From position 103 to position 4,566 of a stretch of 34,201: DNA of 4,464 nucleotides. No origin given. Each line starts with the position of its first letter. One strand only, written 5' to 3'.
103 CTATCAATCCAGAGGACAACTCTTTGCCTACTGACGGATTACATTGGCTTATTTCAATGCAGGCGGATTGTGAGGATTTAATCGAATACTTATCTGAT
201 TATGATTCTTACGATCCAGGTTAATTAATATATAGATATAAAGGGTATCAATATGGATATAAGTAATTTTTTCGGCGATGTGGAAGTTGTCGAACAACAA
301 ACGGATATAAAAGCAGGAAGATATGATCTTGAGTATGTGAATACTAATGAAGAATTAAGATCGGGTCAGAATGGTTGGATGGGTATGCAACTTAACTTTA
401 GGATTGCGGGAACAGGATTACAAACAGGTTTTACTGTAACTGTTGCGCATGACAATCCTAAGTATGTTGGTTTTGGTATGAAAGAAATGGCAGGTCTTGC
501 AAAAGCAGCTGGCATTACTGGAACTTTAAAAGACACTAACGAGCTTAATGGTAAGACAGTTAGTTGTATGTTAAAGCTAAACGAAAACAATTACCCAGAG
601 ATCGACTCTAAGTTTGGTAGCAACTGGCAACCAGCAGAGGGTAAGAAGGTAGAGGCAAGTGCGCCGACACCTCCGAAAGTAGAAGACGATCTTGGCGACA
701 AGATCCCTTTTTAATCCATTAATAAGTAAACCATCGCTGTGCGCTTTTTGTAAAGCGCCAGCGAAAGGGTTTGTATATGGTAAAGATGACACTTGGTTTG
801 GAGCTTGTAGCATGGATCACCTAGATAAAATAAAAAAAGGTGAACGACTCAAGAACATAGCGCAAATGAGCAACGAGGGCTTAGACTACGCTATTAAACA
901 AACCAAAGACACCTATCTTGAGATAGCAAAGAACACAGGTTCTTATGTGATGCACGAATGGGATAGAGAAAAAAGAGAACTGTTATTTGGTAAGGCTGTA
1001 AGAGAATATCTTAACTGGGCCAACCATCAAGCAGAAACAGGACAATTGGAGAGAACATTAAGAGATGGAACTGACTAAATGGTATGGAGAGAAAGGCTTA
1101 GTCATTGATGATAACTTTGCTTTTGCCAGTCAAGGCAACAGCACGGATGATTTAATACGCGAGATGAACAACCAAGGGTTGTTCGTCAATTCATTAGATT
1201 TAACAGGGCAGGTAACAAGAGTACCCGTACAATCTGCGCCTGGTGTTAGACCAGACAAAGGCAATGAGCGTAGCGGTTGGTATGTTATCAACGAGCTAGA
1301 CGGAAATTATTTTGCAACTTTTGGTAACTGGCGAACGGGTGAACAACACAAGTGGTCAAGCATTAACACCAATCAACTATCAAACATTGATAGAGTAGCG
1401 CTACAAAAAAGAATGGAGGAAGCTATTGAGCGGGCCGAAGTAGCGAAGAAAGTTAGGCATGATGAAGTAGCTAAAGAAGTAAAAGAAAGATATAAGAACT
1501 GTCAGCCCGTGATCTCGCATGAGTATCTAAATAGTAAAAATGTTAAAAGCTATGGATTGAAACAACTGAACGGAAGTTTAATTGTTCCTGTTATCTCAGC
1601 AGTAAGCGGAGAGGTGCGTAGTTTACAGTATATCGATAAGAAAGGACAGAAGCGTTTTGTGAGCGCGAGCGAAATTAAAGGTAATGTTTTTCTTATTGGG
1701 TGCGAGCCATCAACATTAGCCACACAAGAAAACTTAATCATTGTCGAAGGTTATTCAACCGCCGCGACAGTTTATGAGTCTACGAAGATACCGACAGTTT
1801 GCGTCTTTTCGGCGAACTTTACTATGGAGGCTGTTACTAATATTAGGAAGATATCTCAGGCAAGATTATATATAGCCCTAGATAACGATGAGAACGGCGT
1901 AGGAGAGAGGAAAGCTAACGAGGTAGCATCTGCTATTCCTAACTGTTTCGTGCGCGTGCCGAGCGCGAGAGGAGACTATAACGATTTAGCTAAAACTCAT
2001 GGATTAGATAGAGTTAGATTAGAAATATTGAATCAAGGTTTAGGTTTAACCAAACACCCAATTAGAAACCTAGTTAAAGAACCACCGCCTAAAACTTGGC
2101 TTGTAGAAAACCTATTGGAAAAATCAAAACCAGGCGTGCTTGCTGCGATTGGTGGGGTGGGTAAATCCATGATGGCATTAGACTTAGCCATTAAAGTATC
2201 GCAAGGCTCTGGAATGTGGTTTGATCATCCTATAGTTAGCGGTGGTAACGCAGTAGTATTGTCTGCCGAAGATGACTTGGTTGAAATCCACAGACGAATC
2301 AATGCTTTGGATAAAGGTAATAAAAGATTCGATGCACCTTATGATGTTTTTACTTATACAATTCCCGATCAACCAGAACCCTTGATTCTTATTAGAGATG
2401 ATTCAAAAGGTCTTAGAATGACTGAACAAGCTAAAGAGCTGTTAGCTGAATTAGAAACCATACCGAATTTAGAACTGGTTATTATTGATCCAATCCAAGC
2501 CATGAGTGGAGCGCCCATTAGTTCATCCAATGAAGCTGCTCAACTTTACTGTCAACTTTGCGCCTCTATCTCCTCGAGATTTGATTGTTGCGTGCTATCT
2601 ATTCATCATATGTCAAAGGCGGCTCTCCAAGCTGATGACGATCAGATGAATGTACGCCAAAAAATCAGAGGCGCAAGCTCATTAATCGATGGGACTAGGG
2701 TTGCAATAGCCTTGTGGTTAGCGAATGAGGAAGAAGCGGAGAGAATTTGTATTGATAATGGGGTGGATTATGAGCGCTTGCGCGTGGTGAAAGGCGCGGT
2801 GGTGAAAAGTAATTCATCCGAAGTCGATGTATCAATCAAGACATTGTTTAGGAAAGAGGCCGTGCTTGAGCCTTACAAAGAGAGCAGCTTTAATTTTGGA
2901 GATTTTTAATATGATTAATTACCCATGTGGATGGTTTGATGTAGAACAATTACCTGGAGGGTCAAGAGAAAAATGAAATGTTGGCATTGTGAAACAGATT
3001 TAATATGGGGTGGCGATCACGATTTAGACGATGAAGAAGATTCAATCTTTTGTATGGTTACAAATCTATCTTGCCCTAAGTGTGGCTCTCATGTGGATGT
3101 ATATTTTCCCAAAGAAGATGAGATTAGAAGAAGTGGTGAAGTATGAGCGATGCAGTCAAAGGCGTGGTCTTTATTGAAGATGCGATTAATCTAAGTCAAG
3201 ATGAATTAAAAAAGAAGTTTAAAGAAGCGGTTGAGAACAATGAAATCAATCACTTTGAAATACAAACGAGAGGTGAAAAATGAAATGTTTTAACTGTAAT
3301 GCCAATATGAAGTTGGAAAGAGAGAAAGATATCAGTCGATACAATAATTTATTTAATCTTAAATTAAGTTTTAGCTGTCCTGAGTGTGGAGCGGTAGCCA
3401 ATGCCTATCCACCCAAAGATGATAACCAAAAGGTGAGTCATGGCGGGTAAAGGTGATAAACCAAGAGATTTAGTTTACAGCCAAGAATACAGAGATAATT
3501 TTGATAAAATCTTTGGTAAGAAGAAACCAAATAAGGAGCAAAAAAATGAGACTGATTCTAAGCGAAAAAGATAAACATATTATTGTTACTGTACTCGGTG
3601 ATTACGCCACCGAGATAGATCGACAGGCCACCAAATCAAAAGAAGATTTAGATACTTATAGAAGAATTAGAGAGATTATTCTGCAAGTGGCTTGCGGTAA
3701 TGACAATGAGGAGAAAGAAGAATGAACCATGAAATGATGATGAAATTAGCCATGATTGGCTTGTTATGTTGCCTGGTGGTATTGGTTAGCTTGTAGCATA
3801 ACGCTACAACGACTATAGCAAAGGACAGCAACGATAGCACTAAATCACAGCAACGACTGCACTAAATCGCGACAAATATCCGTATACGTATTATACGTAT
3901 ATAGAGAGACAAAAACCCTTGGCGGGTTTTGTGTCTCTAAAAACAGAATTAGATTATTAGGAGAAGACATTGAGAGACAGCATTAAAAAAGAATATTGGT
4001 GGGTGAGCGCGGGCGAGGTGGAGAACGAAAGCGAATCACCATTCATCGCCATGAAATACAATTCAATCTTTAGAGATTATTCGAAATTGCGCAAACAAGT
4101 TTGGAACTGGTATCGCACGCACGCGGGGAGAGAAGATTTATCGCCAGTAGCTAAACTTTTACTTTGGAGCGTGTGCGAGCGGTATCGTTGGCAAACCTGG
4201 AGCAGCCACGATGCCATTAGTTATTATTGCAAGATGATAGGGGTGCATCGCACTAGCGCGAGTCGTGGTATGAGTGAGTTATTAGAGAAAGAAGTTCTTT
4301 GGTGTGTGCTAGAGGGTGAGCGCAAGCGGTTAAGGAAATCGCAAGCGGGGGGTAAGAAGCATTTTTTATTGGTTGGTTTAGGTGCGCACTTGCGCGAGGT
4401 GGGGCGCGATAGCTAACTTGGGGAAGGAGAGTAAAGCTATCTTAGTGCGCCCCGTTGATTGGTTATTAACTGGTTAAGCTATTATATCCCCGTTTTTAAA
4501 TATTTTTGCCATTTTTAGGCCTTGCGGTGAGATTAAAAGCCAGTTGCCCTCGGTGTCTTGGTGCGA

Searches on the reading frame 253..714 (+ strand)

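Call 27: search_protein_families(library=phrogs, proteins=[window:253-714:+], max_evalue=0.001)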
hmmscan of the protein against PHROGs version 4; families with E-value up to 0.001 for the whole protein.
window:253-714:+ (153 aa): 1 family
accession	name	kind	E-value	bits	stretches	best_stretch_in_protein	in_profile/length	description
phrog_378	-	DNA, RNA and nucleotide metabolism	4e-05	24.9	1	13-145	12-158/163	single strand DNA binding protein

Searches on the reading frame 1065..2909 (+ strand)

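Call 27: search_protein_families(library=phrogs, proteins=[window:1065-2909:+], max_evalue=0.001)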
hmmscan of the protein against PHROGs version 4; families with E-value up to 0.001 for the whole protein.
window:1065-2909:+ (614 aa): 15 families
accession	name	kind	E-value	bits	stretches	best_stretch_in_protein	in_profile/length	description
phrog_2249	-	DNA, RNA and nucleotide metabolism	8.1e-38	131.6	1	65-322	55-320/802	DNA primase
phrog_239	-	DNA, RNA and nucleotide metabolism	1.6e-22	81.3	1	117-558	81-561/801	DNA primase/helicase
phrog_3123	-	unknown function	2.4e-18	67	1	341-540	328-526/583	-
phrog_35358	-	DNA, RNA and nucleotide metabolism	1.4e-16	60.7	1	68-277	55-289/968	DNA primase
phrog_25693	-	unknown function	7.8e-16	58.7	1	338-579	34-267/405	-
phrog_906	-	DNA, RNA and nucleotide metabolism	1.9e-14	54.4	1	338-564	511-709/872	DNA polymerase/primase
phrog_510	-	DNA, RNA and nucleotide metabolism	1.8e-11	44.5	1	118-316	114-352/667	DNA primase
phrog_4913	-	DNA, RNA and nucleotide metabolism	4.3e-10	39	1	108-323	130-377/1290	replication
phrog_25777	-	DNA, RNA and nucleotide metabolism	5.2e-10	39.1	1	121-320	150-347/907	DNA primase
phrog_6012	-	DNA, RNA and nucleotide metabolism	1.5e-07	32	1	339-524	131-301/447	DNA helicase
phrog_1284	-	unknown function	2.8e-07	31.2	1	343-521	24-189/306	-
phrog_19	-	DNA, RNA and nucleotide metabolism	3.5e-07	30.5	1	357-556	356-543/621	DnaB-like replicative helicase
phrog_243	-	DNA, RNA and nucleotide metabolism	3.2e-06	27.3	1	359-569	40-231/273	DnaB-like replicative helicase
phrog_2597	-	DNA, RNA and nucleotide metabolism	3.4e-06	26.9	1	345-520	358-518/747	DNA primase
phrog_2850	-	unknown function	8.9e-06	25.9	1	347-519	151-310/465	-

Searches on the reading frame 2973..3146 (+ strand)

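Call 70: search_protein_families(library=pfam, proteins=[window:2973-3146:+], max_evalue=0.05)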
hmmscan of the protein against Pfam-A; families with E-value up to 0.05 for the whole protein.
window:2973-3146:+ (57 aa): 5 families
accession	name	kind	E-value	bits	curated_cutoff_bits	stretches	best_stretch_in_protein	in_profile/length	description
PF23454.1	Zn_ribbon_Brz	-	3.7e-05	24.7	27.9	1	30-52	4-26/58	Transcriptional regulator Brz zinc beta ribbon domain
PF22747.2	Zn_ribbon_DUF2089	-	0.00065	20.2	27.6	1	29-43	10-24/32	DUF2089 zinc ribbon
PF13248.11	Zn_ribbon_3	-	0.0037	17.1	27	0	32-42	3-13/26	zinc-ribbon domain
PF13240.11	Zn_Ribbon_1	-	0.017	15.4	25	0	34-40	16-22/23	zinc-ribbon domain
PF14803.11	Zn_ribbon_Nudix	-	0.033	14.5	25.6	1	34-53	3-22/34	Nudix N-terminal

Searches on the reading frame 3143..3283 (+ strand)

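Call 70: search_protein_families(library=pfam, proteins=[window:3143-3283:+], max_evalue=0.05)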
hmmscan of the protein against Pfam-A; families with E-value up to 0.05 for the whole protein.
window:3143-3283:+ (46 aa): 1 family
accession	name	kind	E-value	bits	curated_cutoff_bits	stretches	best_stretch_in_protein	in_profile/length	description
PF17227.7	DUF5302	-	0.019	16.4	25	1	18-36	2-20/52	Family of unknown function (DUF5302)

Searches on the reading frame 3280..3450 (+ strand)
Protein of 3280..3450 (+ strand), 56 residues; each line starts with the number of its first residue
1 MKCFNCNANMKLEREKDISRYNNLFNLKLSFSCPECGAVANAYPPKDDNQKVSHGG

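Call 70: search_protein_families(library=pfam, proteins=[window:3280-3450:+], max_evalue=0.05)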
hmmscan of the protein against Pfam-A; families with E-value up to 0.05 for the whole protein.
window:3280-3450:+ (56 aa): 5 families
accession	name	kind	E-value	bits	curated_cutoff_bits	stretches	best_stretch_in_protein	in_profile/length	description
PF08271.17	Zn_Ribbon_TF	-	0.0037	17.2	29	0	31-39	20-28/43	TFIIB zinc-binding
PF24292.1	DUF7479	-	0.014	15.9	27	1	1-39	3-39/60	Domain of unknown function (DUF7479)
PF09044.15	Kp4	-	0.021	15.3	27.8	1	16-51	80-115/125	Kp4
PF05553.16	DUF761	-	0.026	14.5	22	1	5-23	14-32/36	Cotton fibre expressed protein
PF14354.12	Lar_restr_allev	-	0.029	15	28.6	1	3-44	6-42/58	Restriction alleviation protein Lar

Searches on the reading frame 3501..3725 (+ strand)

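Call 70: search_protein_families(library=pfam, proteins=[window:3501-3725:+], max_evalue=0.05)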
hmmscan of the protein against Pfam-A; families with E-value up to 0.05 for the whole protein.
window:3501-3725:+ (74 aa): 1 family
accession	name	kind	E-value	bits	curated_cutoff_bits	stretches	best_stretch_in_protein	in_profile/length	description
PF08458.16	PH_2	-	0.045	14.5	22.2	1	10-56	29-74/106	Plant pleckstrin homology-like region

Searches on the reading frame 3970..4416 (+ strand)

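Call 27: search_protein_families(library=phrogs, proteins=[window:3970-4416:+], max_evalue=0.001)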
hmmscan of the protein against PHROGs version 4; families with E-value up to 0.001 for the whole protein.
window:3970-4416:+ (148 aa): 0 families

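Call 70: search_protein_families(library=pfam, proteins=[window:3970-4416:+], max_evalue=0.05)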
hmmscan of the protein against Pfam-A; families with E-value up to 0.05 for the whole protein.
window:3970-4416:+ (148 aa): 1 family
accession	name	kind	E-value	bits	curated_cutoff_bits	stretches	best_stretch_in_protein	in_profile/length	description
PF13730.12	HTH_36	-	0.019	15.2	25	1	56-106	2-51/55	Helix-turn-helix domain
